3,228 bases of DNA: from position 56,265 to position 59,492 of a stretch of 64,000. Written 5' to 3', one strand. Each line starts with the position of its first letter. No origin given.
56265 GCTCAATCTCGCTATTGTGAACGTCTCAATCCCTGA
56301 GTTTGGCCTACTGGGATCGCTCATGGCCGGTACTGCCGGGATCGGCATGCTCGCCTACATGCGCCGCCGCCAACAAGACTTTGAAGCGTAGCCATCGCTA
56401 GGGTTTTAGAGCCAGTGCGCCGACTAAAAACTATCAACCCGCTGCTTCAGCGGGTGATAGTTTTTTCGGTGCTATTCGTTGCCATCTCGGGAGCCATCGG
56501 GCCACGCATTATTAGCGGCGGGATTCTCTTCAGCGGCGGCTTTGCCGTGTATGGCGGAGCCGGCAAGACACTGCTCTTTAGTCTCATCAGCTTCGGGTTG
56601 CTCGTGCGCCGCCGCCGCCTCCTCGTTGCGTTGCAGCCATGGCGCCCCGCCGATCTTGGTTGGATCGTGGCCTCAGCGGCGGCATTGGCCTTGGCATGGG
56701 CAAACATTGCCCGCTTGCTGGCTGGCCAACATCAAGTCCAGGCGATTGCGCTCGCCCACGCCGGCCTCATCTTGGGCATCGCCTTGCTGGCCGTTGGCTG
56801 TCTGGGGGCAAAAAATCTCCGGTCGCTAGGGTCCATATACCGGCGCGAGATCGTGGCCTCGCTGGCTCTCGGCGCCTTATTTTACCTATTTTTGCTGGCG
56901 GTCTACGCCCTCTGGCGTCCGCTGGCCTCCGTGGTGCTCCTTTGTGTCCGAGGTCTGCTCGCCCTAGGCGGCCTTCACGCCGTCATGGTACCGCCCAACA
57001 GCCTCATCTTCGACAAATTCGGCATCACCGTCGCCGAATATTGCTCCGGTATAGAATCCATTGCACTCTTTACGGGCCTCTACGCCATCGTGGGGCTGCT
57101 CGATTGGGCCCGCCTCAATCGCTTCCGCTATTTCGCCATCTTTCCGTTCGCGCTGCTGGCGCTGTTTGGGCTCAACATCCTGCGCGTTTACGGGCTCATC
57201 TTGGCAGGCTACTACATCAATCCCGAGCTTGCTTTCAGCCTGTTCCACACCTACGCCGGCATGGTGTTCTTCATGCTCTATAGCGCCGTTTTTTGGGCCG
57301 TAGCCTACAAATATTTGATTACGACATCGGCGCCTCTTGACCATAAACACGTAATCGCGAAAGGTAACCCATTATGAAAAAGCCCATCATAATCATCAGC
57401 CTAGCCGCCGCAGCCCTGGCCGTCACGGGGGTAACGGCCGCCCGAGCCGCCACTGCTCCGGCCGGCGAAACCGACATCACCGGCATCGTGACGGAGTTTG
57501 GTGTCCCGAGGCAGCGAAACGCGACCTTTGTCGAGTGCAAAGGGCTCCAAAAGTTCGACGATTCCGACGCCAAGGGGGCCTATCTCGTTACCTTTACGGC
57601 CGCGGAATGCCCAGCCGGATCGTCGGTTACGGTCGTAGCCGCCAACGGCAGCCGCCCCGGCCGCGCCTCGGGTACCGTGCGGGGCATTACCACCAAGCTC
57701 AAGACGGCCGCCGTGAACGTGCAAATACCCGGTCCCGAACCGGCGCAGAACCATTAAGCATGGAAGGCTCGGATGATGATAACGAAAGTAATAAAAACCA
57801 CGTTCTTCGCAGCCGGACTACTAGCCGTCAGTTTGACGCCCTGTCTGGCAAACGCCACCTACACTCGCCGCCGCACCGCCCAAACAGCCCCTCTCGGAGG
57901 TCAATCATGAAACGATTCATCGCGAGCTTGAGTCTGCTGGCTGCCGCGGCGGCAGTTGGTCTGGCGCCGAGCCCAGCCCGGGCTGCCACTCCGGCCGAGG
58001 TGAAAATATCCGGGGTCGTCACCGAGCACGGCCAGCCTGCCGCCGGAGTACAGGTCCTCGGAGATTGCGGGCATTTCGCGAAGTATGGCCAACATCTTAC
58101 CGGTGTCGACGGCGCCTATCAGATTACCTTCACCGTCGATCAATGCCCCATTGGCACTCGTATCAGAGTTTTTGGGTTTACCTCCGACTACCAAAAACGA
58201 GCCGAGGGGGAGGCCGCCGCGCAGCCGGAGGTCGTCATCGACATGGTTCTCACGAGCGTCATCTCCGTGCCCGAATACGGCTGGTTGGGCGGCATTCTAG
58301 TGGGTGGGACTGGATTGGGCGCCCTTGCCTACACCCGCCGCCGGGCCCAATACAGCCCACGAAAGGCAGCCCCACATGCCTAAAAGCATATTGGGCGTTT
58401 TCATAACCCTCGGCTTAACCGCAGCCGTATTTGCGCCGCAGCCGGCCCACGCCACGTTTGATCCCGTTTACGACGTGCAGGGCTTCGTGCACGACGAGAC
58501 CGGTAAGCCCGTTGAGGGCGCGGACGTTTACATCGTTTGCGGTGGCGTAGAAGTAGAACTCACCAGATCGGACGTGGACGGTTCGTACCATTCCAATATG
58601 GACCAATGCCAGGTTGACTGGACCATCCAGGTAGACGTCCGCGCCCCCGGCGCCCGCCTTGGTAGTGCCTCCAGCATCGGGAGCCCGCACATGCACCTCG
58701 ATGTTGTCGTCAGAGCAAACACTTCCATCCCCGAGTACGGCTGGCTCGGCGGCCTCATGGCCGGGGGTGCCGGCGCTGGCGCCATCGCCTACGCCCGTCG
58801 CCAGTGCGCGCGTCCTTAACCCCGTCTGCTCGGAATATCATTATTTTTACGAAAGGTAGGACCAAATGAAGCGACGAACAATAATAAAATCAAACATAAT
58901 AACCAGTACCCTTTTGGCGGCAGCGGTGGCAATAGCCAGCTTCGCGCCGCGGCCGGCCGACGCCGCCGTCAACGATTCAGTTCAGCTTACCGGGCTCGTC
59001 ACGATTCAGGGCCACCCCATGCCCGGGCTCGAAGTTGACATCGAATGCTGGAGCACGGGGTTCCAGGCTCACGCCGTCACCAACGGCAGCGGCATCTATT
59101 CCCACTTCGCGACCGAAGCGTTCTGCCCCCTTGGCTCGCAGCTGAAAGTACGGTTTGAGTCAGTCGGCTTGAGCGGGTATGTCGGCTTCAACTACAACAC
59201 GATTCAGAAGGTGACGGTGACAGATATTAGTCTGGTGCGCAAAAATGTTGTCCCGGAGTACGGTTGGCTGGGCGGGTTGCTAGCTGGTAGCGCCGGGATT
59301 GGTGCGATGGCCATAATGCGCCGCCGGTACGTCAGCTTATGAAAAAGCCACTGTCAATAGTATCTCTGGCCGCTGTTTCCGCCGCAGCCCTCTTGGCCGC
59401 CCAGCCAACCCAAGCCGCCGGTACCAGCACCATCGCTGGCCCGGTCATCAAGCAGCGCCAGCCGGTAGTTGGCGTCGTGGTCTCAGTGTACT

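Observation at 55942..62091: Exosortase-like sorting system with seven tandem paralogous substrates carrying a previously unlisted [IV]PE[YF]G-TM-RRR C-terminal signal, in one translationally coupled operon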

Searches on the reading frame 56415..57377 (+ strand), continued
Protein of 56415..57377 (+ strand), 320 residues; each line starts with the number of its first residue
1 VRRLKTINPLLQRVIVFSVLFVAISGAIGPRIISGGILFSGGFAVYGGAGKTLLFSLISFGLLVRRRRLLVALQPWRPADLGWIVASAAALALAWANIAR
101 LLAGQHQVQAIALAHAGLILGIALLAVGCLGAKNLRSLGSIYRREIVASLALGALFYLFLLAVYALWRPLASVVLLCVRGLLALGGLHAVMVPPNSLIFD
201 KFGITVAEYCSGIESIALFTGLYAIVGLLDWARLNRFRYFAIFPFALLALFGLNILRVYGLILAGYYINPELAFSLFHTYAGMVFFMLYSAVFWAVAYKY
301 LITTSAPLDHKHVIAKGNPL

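Call 48: search_protein_families(library=pfam, proteins=[L016:10186-11214:+, L018:8940-9725:-, L018:9939-11240:+, L019:8879-9802:+, L019:9805-11100:+, L020:8897-10168:+, L020:10178-12406:-, L022:9040-9588:+, L006:5029-6129:-, L006:6244-7527:+], max_evalue=0.00001)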
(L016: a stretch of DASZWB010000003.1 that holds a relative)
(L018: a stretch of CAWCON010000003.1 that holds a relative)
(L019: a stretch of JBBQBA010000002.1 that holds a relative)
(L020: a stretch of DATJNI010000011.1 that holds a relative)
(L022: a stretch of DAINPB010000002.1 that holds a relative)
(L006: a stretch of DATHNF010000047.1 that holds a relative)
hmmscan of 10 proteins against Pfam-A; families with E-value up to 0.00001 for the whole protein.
L016:10186-11214:+ (342 aa): 4 families
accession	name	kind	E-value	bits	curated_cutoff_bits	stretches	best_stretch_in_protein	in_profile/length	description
PF00535.33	Glycos_transf_2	-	2e-32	112.9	23.3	1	8-121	1-116/168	Glycosyl transferase family 2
PF13641.12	Glyco_tranf_2_3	-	2.5e-20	73.9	27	1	5-237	1-216/230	Glycosyltransferase like family 2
PF10111.15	Glyco_tranf_2_2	-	6.4e-15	55.8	27.3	1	8-96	1-94/276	Glycosyltransferase like family 2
PF13632.12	Glyco_trans_2_3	-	1.4e-06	28.7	27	1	88-303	3-196/198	Glycosyl transferase family group 2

L018:8940-9725:- (261 aa): 1 family
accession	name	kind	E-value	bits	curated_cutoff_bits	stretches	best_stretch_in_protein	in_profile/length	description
PF01522.26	Polysacc_deac_1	-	3.3e-34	117.9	23.1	1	30-152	4-116/124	Polysaccharide deacetylase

L018:9939-11240:+ (433 aa): 4 families
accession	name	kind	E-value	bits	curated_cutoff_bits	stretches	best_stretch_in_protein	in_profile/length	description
PF03721.20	UDPG_MGDP_dh_N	-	5e-39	134.3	27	1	5-173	2-175/187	UDP-glucose/GDP-mannose dehydrogenase family, NAD binding domain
PF00984.24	UDPG_MGDP_dh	-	2.3e-30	105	25.4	1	200-291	1-93/94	UDP-glucose/GDP-mannose dehydrogenase family, central domain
PF03720.21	UDPG_MGDP_dh_C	-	4.3e-22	78.9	30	1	318-417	1-102/103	UDP-glucose/GDP-mannose dehydrogenase family, UDP binding domain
PF03446.21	NAD_binding_2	-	4.7e-07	30.4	21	1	5-125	1-100/161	NAD binding domain of 6-phosphogluconate dehydrogenase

L019:8879-9802:+ (307 aa): 0 families

L019:9805-11100:+ (431 aa): 1 family
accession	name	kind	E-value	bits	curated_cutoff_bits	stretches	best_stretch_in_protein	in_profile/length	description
PF01943.22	Polysacc_synt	-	1.5e-07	31.5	28.2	1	21-263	2-244/274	Polysaccharide biosynthesis protein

L020:8897-10168:+ (423 aa): 2 families
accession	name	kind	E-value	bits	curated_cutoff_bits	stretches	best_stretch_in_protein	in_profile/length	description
PF01943.22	Polysacc_synt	-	5.8e-14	52.6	28.2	1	21-280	2-265/274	Polysaccharide biosynthesis protein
PF13440.11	Polysacc_synt_3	-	2.6e-07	30.6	23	1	47-333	4-289/293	Polysaccharide biosynthesis protein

L020:10178-12406:- (742 aa): 1 family
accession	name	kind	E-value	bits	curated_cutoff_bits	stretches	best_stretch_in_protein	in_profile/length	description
PF09971.14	DUF2206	-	1.7e-23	83.5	35.6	2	504-741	111-368/368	Predicted membrane protein (DUF2206)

L022:9040-9588:+ (182 aa): 1 family
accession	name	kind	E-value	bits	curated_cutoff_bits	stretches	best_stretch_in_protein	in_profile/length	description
PF14712.11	Snapin_Pallidin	-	9.3e-08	32.9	29.6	0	27-66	13-53/89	Snapin/Pallidin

L006:5029-6129:- (366 aa): 3 families
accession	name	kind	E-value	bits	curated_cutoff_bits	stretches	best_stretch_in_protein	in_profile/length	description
PF00150.24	Cellulase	-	2.7e-07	30.8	23.5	1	55-305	14-249/272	Cellulase (glycosyl hydrolase family 5)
PF11790.14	Glyco_hydro_cc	-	2.5e-06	27.7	21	1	188-341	89-220/237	Glycosyl hydrolase catalytic core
PF18989.5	DUF5722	-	5.6e-06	26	30.5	0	162-254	141-243/393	Family of unknown function (DUF5722)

L006:6244-7527:+ (427 aa): 2 families
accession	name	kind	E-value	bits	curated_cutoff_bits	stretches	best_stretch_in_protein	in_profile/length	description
PF01943.22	Polysacc_synt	-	5.3e-11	42.9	28.2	1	21-280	2-261/274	Polysaccharide biosynthesis protein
PF13440.11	Polysacc_synt_3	-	2.7e-06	27.3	23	1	46-314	3-269/293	Polysaccharide biosynthesis protein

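Call 50: search_protein_families(library=ncbifam, proteins=[L022:6925-7371:+, L010:6874-7359:+, L020:7544-7990:+, L006:2721-3158:+], max_evalue=10)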
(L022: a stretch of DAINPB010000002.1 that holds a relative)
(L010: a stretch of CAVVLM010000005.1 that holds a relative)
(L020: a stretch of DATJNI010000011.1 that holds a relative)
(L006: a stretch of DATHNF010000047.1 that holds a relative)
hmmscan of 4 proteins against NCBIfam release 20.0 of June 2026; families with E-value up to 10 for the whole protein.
L022:6925-7371:+ (148 aa): 8 families
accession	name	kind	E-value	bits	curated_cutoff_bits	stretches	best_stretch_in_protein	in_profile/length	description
NF040942.2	hypo_ExtJ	equivalog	0.0013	19.1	52.5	1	2-55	2-44/77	selenite/tellurite reduction operon protein ExtJ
NF058582.1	Microco_LAVTG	domain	0.0028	17.7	27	1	121-142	12-33/34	LAVTG motif-containing sortase-dependent surface protein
NF038125.1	PEP_CTERM_THxN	subfamily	0.02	14.5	85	1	79-143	186-246/246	THxN family PEP-CTERM protein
NF033510.3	Ca_tandemer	repeat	0.021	15.2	50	1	26-86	28-87/96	Ca2+-stabilized repeat-containing adhesin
NF040681.2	GPS-CTERM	domain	0.044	14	28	1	129-142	15-27/28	GPS-CTERM domain-containing protein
TIGR01167.1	LPXTG_anchor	domain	0.1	13.3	15.9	1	122-143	15-33/34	LPXTG cell wall anchor domain-containing protein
NF033846.1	Rumino_NPXTG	domain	0.11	12.8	23.5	1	123-143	10-30/30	NPXTG-anchored protein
NF041742.1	WGxxGxxG_fam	subfamily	9.5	6.9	35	0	1-46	1-33/69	WGxxGxxG family protein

L010:6874-7359:+ (161 aa): 1 family
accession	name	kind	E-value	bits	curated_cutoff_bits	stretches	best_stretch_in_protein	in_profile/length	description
NF041528.1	strep_LAETG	domain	3.1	7.7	30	1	137-154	18-35/35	LAETG motif-containing sortase-dependent surface protein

L020:7544-7990:+ (148 aa): 4 families
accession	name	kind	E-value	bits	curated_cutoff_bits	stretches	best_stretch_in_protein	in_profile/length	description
NF058582.1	Microco_LAVTG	domain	0.0011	19.1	27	1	120-142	12-34/34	LAVTG motif-containing sortase-dependent surface protein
TIGR01167.1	LPXTG_anchor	domain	5.1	7.9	15.9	1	122-141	13-32/34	LPXTG cell wall anchor domain-containing protein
NF058571.1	GVDTG_CTERM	domain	7.7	6.9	29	1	122-141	25-44/44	GVDTG sorting domain-containing protein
NF038356.1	actino_DLW39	hypoth_equivalog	8.8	6.3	24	1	128-147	8-26/38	DLW-39 family protein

L006:2721-3158:+ (145 aa): 3 families
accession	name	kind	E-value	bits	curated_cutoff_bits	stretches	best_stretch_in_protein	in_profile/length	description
NF058582.1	Microco_LAVTG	domain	0.00077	19.5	27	1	119-140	12-33/34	LAVTG motif-containing sortase-dependent surface protein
NF040788.1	S-lay_SlaB_Mtsph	equivalog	0.027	13.4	700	1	25-95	227-295/416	S-layer protein SlaB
TIGR01167.1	LPXTG_anchor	domain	3.4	8.5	15.9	1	122-141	14-33/34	LPXTG cell wall anchor domain-containing protein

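Call 78: predict_structure(alignment_id=A2)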
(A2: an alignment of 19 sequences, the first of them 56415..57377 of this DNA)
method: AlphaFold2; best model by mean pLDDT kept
length: 320 residues; sequences in the alignment: 19
mean_pLDDT: 75.8   pTM: 0.67
mean pLDDT of the five models: 75.8, 75.5, 72.8, 70.8, 70.6
residues with pLDDT >= 90: 34; 70-90: 199; 50-70: 60; < 50: 27
segments of 3 or more residues with pLDDT < 50: 196-204, 306-313, 315-320
pLDDT, mean of each block of 10 residues (from residue 1): 58 80 77 65 66 83 76 83 93 90 86 87 90 88 91 88 76 80 81 51 49 72 80 85 86 81 67 59 73 80 60 45
secondary structure, 60 per line:
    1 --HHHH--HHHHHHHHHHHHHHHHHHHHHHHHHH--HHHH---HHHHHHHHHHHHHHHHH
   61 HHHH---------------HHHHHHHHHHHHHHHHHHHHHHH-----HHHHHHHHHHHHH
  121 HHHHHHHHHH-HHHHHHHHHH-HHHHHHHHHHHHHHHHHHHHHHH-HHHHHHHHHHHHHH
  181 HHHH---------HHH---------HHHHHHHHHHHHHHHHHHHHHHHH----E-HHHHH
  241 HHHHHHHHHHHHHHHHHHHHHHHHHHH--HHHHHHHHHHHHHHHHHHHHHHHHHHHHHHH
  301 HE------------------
elements in order: H3-6 H9-34 H37-40 H44-64 H80-102 H108-130 H132-141 H143-165 H167-184 H206-229 H236-267 H270-301

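Call 81: fold_search(model_id=the predicted structure, library=pdb)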
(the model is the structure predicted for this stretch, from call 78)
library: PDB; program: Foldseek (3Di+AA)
matches with E <= 10: 17; with E <= 0.001: 0
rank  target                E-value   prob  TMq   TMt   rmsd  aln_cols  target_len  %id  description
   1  6ikn_B                4.6e+00  0.01  0.09  0.09  39.1       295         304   12  Crystal structure of the GAS7 F-BAR domain (released 2019-10-16)
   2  8ox6_A                5.6e+00  0.06  0.19  0.12  14.2       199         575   16  Cryo-EM structure of ATP8B1-CDC50A in E1P conformation (released 2023-11-29)
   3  6v8g_A                6.1e+00  0.02  0.14  0.12  23.4       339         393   15  GltPh mutant - Y204L A345V V366A (released 2020-11-18)
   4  6iko_B                6.1e+00  0.01  0.10  0.11  36.8       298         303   13  Crystal structure of mouse GAS7cb (released 2019-10-16)
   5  6ikn_A                6.4e+00  0.01  0.09  0.09  38.5       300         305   12  Crystal structure of the GAS7 F-BAR domain (released 2019-10-16)
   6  7o3v_G                6.7e+00  0.02  0.14  0.16  28.6       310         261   17  Stalk complex structure (TrwJ/VirB5-TrwI/VirB6) from the fully-assembled R388 type IV secretion system determined by c (released 2022-06-22)
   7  8ub3_4                7.1e+00  0.05  0.17  0.22  25.5       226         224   13  DpHF7 filament (released 2024-04-10)
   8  9ngy_FP1              7.1e+00  0.02  0.15  0.08  26.1       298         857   10  In situ cryo-EM structure of protochannel (DotA-IcmX) of the Legionella Dot/Icm T4SS machine (released 2025-09-17)
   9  5dwy_C                7.1e+00  0.01  0.11  0.09  21.3       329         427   14  Crystal structure of a substrate-free glutamate transporter homologue GltTk (released 2016-09-28)
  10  4ky0_A                7.4e+00  0.01  0.12  0.10  21.5       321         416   16  Crystal structure of a substrate-free glutamate transporter homologue from Thermococcus kodakarensis (released 2013-09-11)
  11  9g3z_B                7.8e+00  0.03  0.14  0.08  20.7       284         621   10  Structure of the Open gamma-Tubulin Ring Complex from Pig Brain (released 2024-10-02)
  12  8slx_A                7.8e+00  0.02  0.17  0.11  19.3       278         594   12  Rat TRPV2 bound with 1 CBD ligand in nanodiscs (released 2023-05-31)
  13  7piu_R                7.8e+00  0.02  0.14  0.16  15.9       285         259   12  Cryo-EM structure of the agonist setmelanotide bound to the active melanocortin-4 receptor (MC4R) in complex with the  (released 2021-11-17)
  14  9crw_H                9.0e+00  0.01  0.10  0.14  26.4       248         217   13  Crystal structure of the Candida albicans kinesin-8 proximal tail domain (released 2024-09-04)
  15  4ehp_A                9.4e+00  0.02  0.16  0.19  23.7       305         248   11  Crystal Structure of human vinculin head domain (residues 1-252) in complex with alpha-catenin (residues 277-382) (released 2012-04-18)
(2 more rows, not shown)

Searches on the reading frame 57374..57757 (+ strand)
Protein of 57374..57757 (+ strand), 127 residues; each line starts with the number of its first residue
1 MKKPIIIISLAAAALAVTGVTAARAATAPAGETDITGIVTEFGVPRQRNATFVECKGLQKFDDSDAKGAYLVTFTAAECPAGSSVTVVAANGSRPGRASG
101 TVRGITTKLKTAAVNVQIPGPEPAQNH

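Call 3: search_protein_families(library=ncbifam, proteins=[window:57374-57757:+], max_evalue=1)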
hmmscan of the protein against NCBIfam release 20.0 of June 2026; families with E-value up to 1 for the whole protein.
window:57374-57757:+ (127 aa): 2 families
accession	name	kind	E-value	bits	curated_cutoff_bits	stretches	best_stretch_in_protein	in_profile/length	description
NF051432.1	PepSY_MTB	domain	0.055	14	60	1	1-77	1-79/101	PepSY domain-containing protein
TIGR03327.1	AMP_phos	equivalog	0.21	10.1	535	1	5-42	176-213/500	AMP phosphorylase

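Call 4: search_protein_families(library=pfam, proteins=[window:57374-57757:+], max_evalue=1)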
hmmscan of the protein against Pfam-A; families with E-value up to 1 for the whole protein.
window:57374-57757:+ (127 aa): 1 family
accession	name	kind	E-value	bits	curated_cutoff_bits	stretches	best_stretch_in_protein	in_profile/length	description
PF08139.17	LPAM_1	-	0.56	11.2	20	0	1-13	1-13/18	Prokaryotic membrane lipoprotein lipid attachment site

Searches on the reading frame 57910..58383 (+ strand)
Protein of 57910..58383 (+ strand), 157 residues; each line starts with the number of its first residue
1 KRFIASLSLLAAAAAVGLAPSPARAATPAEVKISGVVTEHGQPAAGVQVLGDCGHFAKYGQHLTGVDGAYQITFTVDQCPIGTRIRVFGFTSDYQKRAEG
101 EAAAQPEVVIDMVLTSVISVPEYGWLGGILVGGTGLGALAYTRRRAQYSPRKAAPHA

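Call 3: search_protein_families(library=ncbifam, proteins=[window:57910-58383:+], max_evalue=1)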
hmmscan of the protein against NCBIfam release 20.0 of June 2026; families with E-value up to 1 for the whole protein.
window:57910-58383:+ (157 aa): 1 family
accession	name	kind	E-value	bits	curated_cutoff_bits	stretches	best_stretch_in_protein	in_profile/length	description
NF052345.1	S_layer_anammox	exception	0.23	8.7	1400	1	15-73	1297-1354/1596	Kustd1514 family S-layer glycoprotein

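Call 4: search_protein_families(library=pfam, proteins=[window:57910-58383:+], max_evalue=1)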
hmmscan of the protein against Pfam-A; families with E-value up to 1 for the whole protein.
window:57910-58383:+ (157 aa): 0 families

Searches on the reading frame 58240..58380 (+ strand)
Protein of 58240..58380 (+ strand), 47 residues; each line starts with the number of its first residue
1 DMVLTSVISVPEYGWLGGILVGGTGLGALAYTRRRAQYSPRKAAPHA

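Call 11: search_protein_families(library=ncbifam, proteins=[window:58240-58380:+], max_evalue=10)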
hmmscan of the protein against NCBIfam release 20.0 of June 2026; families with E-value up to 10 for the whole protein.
seq(47 aa): 2 families
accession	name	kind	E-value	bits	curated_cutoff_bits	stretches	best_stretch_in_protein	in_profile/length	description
TIGR03370.1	VPLPA-CTERM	domain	0.061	13.3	25.35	1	23-36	11-24/25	VPLPA-CTERM sorting domain-containing protein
NF047714.1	adhesin_SiiEA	exception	0.087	12.4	425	1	9-30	128-149/229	BapA-related adhesin SiiEA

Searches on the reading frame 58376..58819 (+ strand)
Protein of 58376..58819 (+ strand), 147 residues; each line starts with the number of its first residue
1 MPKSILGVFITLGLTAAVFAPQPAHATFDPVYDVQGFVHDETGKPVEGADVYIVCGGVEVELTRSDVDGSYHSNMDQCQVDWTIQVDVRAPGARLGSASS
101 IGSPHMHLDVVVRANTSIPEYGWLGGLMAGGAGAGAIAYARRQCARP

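Call 3: search_protein_families(library=ncbifam, proteins=[window:58376-58819:+], max_evalue=1)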
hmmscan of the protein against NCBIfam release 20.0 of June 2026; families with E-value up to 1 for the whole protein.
window:58376-58819:+ (147 aa): 3 families
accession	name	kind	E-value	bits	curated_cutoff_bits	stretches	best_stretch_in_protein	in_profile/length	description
TIGR04056.1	OMP_RagA_SusC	subfamily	0.048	11.9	368.25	1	33-75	2-41/981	SusC/RagA family TonB-linked outer membrane protein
TIGR04134.1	lipo_with_rSAM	hypoth_equivalog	0.075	13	39.8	1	32-53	40-61/150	radical SAM-associated putative lipoprotein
NF052230.1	T9SS_PorE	exception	0.25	9.5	600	1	32-77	423-468/648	PorE family type IX secretion system protein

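Call 4: search_protein_families(library=pfam, proteins=[window:58376-58819:+], max_evalue=1)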
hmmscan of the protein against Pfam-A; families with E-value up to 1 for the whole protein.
window:58376-58819:+ (147 aa): 1 family
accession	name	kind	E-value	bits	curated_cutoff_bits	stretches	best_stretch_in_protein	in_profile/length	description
PF13620.12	CarboxypepD_reg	-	3e-06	27.9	32.3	1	34-93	2-59/82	Carboxypeptidase regulatory-like domain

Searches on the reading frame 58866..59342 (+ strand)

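Call 3: search_protein_families(library=ncbifam, proteins=[window:58866-59342:+], max_evalue=1)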
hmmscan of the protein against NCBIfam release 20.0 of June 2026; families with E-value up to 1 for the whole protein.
window:58866-59342:+ (158 aa): 1 family
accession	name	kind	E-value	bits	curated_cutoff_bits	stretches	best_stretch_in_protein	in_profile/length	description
NF040554.1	mini_HHHH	equivalog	0.25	11.6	40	1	12-34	4-26/45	HHHH-motif protein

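Call 4: search_protein_families(library=pfam, proteins=[window:58866-59342:+], max_evalue=1)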
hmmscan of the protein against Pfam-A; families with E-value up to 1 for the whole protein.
window:58866-59342:+ (158 aa): 1 family
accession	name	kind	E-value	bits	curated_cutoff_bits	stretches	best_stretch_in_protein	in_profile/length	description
PF13620.12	CarboxypepD_reg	-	0.0095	16.7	32.3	1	41-79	2-41/82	Carboxypeptidase regulatory-like domain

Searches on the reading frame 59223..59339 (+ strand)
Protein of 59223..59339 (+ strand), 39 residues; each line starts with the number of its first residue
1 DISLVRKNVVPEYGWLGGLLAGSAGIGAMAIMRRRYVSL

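Call 11: search_protein_families(library=ncbifam, proteins=[window:59223-59339:+], max_evalue=10)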
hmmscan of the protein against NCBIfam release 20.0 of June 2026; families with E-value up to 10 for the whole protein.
seq(39 aa): 1 family
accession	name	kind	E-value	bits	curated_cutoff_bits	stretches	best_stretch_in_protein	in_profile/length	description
TIGR03370.1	VPLPA-CTERM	domain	0.35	10.9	25.35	1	24-35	12-23/25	VPLPA-CTERM sorting domain-containing protein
